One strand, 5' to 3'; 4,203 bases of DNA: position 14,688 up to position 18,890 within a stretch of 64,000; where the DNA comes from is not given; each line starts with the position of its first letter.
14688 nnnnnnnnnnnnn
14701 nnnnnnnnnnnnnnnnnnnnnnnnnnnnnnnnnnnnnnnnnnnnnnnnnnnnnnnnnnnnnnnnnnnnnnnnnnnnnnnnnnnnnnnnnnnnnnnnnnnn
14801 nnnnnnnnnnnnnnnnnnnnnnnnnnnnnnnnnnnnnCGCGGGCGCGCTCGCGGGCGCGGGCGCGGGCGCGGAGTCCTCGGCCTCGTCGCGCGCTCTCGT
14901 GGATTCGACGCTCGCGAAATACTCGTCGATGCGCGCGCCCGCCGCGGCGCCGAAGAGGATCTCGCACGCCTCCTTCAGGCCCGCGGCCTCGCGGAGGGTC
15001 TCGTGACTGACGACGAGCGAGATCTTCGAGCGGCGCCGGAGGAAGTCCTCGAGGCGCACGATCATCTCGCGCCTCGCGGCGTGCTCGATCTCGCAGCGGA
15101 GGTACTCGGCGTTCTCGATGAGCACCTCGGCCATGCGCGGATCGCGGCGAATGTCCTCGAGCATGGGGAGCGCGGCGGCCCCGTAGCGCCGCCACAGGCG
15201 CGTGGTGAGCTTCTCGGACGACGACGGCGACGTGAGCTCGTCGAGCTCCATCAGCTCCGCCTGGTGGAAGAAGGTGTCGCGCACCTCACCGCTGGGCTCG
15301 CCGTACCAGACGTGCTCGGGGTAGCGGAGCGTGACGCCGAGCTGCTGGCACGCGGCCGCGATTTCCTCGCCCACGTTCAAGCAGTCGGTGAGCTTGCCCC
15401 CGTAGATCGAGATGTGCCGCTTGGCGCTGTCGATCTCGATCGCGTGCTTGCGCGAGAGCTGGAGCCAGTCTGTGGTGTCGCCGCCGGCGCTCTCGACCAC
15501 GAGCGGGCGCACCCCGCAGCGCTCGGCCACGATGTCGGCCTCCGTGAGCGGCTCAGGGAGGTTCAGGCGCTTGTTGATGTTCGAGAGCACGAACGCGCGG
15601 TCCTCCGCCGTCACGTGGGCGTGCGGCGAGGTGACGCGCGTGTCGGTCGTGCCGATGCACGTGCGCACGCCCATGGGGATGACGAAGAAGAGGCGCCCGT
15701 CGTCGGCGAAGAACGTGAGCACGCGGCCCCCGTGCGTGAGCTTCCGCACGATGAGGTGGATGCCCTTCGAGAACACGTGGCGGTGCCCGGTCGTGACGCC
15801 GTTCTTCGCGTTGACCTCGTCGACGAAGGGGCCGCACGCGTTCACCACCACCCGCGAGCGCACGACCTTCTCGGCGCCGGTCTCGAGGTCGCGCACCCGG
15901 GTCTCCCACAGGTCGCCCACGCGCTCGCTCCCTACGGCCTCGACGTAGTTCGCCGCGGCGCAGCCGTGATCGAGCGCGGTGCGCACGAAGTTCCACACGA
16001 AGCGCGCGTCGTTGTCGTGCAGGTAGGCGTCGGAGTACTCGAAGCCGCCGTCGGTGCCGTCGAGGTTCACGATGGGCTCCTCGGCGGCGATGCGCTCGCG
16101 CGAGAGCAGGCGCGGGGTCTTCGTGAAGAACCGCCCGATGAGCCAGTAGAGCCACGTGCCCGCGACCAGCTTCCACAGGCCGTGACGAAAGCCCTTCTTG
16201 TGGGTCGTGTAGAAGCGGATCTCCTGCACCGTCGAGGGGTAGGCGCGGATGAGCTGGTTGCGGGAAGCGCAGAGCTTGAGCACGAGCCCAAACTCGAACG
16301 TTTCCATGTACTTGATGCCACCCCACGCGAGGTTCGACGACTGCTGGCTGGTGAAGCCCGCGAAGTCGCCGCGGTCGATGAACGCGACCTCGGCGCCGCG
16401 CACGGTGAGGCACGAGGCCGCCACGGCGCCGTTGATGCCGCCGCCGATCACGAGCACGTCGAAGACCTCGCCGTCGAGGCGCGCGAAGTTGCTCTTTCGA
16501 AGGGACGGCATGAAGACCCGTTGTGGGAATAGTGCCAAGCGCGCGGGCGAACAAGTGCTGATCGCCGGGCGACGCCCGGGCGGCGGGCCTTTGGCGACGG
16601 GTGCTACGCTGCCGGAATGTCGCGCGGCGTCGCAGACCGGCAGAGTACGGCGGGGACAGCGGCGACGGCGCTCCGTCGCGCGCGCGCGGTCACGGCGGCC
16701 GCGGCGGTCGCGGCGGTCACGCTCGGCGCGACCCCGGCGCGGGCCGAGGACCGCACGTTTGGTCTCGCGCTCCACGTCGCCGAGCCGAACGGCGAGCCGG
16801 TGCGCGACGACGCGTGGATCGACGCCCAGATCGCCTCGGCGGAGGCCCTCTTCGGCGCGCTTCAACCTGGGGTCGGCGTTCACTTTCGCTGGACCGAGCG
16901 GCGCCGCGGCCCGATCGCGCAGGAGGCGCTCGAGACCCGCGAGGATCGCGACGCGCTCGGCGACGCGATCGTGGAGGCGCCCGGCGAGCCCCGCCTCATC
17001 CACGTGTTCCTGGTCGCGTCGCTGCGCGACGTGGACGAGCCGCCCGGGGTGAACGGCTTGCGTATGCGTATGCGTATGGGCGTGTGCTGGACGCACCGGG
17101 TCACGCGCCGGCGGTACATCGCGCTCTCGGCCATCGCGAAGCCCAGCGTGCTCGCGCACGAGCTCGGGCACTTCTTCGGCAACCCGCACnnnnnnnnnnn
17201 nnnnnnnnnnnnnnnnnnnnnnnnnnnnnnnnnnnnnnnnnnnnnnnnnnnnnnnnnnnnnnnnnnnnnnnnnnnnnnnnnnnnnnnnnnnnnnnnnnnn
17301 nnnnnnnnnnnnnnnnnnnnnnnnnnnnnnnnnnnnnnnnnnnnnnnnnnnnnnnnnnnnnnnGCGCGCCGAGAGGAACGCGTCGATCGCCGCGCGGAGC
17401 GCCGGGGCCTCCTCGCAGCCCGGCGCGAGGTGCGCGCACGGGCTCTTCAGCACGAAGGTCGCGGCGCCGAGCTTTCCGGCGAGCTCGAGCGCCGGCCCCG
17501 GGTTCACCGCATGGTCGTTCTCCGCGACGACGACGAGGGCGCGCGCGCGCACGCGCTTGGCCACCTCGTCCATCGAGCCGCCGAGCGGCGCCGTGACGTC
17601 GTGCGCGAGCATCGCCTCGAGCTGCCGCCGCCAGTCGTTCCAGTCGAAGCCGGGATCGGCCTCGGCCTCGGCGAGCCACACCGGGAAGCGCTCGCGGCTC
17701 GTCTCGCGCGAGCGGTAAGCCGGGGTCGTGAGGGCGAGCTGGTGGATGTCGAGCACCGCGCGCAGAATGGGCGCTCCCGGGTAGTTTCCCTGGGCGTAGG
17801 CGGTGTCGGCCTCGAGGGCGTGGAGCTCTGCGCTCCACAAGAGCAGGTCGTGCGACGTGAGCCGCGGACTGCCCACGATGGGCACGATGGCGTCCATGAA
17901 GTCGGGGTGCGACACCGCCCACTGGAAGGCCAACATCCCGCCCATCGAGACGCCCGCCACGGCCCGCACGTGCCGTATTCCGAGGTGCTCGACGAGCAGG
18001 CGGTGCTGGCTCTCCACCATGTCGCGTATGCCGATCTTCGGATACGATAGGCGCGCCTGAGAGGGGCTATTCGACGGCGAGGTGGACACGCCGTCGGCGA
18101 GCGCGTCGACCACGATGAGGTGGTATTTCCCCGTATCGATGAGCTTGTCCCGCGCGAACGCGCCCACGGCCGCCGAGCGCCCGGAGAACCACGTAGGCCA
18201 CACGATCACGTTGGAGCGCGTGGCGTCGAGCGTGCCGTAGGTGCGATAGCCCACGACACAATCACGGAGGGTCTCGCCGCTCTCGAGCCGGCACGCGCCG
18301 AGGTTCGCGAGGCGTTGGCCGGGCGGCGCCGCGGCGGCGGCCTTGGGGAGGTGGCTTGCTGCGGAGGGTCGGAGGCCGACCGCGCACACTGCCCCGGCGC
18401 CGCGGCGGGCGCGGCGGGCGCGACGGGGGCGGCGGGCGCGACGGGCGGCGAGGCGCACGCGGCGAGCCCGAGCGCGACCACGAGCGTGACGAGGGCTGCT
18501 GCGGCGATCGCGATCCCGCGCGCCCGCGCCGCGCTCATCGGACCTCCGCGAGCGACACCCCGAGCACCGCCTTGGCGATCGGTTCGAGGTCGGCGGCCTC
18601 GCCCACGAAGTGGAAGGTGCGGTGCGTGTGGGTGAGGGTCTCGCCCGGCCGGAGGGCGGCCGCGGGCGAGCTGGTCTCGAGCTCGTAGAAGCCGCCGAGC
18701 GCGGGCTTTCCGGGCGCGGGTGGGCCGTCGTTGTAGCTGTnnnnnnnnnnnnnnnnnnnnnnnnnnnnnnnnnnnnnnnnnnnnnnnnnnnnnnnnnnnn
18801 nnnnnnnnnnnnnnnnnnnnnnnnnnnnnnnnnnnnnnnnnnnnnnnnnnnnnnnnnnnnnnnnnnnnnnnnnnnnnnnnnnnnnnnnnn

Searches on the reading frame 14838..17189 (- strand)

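Call 44: search_protein_families(library=pfam, proteins=[window:14838-17189:-], max_evalue=0.01)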
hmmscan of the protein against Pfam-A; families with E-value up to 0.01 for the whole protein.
window:14838-17189:- (784 aa): 6 families
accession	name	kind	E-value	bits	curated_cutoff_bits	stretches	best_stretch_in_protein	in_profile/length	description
PF01266.30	DAO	-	1.8e-33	117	27.9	1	244-563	1-313/353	FAD dependent oxidoreductase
PF16901.10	DAO_C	-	3.4e-12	46.8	31.4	1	658-734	29-107/126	C-terminal domain of alpha-glycerophosphate oxidase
PF13450.12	NAD_binding_8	-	0.00012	22.8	21.9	1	247-283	1-37/68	NAD(P)-binding Rossmann-like domain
PF12831.13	FAD_oxidored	-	0.00093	19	27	1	244-280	1-37/416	FAD dependent oxidoreductase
PF01494.25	FAD_binding_3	-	0.0033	17.1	22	0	244-274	3-33/349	FAD binding domain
PF00890.30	FAD_binding_2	-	0.0081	15.8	20.4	1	244-289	1-46/414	FAD binding domain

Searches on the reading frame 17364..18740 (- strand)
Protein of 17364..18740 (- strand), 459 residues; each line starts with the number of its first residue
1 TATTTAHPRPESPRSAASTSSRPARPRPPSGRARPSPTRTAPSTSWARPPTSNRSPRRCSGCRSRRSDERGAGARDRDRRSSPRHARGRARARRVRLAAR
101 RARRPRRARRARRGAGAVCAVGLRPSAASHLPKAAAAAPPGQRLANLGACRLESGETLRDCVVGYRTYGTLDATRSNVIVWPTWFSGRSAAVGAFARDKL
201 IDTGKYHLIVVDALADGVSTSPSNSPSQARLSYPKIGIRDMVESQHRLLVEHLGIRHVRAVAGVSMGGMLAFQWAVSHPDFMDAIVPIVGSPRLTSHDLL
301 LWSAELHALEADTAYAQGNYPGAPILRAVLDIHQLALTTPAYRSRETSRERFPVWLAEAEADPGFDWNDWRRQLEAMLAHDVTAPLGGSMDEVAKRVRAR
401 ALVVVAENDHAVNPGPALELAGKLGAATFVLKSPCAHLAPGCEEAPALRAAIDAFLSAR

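Call 57: search_protein_families(library=pfam, proteins=[window:17364-18740:-], max_evalue=0.0001)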
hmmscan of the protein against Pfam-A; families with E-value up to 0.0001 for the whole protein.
window:17364-18740:- (459 aa): 2 families
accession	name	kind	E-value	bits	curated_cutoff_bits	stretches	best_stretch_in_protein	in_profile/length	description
PF00561.26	Abhydrolase_1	-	4.8e-12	46.5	25.8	1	205-439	27-240/245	alpha/beta hydrolase fold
PF12146.15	Hydrolase_4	-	4.7e-05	23.2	27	0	258-428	77-221/239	Serine aminopeptidase, S33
